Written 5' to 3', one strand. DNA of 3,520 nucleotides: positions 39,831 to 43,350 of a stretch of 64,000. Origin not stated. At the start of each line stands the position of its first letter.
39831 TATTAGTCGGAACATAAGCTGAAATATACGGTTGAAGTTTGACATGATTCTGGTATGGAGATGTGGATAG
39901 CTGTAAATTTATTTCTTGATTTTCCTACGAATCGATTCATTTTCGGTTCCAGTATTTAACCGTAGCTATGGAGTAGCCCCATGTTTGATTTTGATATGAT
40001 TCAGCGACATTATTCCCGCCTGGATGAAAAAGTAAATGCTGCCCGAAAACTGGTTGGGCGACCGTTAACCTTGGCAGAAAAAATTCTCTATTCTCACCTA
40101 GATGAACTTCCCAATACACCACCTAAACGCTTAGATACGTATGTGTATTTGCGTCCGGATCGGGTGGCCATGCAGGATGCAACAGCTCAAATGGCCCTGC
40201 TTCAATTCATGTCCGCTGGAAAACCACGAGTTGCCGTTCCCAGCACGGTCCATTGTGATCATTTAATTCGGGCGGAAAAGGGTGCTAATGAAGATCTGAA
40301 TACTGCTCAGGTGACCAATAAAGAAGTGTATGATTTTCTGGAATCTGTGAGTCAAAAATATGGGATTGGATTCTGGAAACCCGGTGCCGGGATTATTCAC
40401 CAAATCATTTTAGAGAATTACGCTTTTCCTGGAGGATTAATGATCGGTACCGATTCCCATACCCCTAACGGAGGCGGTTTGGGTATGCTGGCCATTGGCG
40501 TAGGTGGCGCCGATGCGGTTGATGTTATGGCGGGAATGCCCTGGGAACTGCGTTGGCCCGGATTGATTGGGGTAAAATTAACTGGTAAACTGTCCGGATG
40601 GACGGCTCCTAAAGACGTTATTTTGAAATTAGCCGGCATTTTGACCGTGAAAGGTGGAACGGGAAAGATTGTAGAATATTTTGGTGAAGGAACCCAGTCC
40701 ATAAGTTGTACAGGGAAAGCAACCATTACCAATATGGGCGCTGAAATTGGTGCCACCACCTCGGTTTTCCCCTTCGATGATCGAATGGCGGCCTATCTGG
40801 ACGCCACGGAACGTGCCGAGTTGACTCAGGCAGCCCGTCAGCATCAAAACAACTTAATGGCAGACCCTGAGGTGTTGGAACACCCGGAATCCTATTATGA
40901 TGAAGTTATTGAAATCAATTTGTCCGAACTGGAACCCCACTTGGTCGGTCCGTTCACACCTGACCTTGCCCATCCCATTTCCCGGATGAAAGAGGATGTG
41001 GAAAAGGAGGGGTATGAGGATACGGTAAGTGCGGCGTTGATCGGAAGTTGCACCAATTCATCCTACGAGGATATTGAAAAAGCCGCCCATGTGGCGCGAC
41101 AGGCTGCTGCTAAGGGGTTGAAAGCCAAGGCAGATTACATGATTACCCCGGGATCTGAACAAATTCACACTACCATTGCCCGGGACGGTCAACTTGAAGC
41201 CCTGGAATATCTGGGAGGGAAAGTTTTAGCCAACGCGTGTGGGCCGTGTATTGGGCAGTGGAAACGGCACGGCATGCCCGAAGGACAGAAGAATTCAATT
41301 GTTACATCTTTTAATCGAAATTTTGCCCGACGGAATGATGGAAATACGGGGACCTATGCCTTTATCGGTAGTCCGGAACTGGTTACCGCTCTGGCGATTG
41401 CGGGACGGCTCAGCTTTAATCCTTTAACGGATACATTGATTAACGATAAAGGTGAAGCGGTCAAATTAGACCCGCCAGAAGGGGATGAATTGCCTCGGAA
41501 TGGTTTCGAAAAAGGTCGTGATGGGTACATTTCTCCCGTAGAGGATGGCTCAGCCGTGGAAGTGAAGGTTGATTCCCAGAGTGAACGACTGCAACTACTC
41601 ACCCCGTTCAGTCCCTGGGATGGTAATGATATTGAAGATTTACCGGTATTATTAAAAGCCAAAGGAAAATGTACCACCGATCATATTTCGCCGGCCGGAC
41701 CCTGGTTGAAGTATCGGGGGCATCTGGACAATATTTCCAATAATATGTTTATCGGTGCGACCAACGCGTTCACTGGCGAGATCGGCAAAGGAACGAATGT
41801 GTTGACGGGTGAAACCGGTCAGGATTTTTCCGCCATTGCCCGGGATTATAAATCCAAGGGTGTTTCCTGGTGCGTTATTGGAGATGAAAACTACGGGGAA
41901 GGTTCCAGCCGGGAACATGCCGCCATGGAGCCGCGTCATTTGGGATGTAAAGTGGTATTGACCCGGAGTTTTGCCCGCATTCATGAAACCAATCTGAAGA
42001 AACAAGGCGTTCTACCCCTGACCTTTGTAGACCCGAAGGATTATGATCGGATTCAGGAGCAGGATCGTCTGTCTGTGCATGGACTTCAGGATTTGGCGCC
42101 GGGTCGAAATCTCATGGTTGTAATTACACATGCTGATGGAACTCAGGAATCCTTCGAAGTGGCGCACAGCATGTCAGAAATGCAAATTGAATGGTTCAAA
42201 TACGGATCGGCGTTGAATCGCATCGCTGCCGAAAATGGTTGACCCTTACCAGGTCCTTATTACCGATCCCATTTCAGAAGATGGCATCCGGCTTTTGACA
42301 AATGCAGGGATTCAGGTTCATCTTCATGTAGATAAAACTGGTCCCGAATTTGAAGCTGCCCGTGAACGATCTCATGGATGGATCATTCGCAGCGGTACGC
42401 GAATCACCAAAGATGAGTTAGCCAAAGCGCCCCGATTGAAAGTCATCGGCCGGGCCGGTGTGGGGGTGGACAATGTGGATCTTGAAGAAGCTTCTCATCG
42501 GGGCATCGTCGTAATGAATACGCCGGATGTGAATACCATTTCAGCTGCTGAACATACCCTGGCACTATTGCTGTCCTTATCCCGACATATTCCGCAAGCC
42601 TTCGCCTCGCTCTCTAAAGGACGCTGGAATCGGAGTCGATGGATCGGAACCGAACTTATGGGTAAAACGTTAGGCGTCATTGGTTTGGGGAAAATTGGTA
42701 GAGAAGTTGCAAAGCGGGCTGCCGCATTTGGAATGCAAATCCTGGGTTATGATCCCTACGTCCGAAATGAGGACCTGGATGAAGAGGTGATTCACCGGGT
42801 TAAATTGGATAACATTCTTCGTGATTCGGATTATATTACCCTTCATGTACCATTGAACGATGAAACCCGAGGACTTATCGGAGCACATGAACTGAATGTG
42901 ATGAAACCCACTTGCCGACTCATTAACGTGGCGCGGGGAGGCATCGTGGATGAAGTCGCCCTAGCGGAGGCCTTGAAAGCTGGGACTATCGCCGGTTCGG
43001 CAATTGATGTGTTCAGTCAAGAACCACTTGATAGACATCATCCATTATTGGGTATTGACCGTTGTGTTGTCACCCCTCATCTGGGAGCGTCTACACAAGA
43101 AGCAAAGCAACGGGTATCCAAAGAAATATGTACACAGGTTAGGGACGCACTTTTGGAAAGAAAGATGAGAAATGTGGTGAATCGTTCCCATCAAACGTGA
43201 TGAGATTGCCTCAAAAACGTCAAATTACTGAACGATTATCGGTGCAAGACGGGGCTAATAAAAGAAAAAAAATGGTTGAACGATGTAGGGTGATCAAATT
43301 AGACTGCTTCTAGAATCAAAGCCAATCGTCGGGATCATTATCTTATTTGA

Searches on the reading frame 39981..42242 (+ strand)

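Call 58: search_protein_families(library=pfam, proteins=[window:39981-42242:+], max_evalue=0.000001)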
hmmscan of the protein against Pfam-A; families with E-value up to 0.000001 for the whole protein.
window:39981-42242:+ (753 aa): 2 families
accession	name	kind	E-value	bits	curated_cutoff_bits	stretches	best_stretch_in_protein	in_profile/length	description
PF00330.25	Aconitase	-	1.1e-142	476.8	28.7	1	33-475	1-463/463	Aconitase family (aconitate hydratase)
PF00694.25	Aconitase_C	-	4.7e-41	140.6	22.8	1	555-683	2-129/131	Aconitase C-terminal domain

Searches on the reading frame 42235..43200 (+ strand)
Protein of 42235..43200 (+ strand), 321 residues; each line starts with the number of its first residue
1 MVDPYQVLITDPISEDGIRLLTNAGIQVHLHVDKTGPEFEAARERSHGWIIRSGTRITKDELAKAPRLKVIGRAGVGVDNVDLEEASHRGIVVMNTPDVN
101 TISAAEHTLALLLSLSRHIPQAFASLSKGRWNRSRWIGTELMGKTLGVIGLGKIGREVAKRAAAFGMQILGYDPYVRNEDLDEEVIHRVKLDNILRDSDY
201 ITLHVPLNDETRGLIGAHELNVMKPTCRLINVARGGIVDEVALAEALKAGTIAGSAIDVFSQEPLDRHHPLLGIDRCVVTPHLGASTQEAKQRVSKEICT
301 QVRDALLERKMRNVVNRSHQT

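Call 58: search_protein_families(library=pfam, proteins=[window:42235-43200:+], max_evalue=0.000001)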
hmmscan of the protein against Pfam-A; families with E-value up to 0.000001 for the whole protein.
window:42235-43200:+ (321 aa): 2 families
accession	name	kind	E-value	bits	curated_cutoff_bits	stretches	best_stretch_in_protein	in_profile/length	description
PF02826.25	2-Hacid_dh_C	-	2.8e-64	216.2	25.1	1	109-284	1-178/178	D-isomer specific 2-hydroxyacid dehydrogenase, NAD binding domain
PF00389.36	2-Hacid_dh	-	1.1e-34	119.4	24.6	1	7-316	1-134/134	D-isomer specific 2-hydroxyacid dehydrogenase, catalytic domain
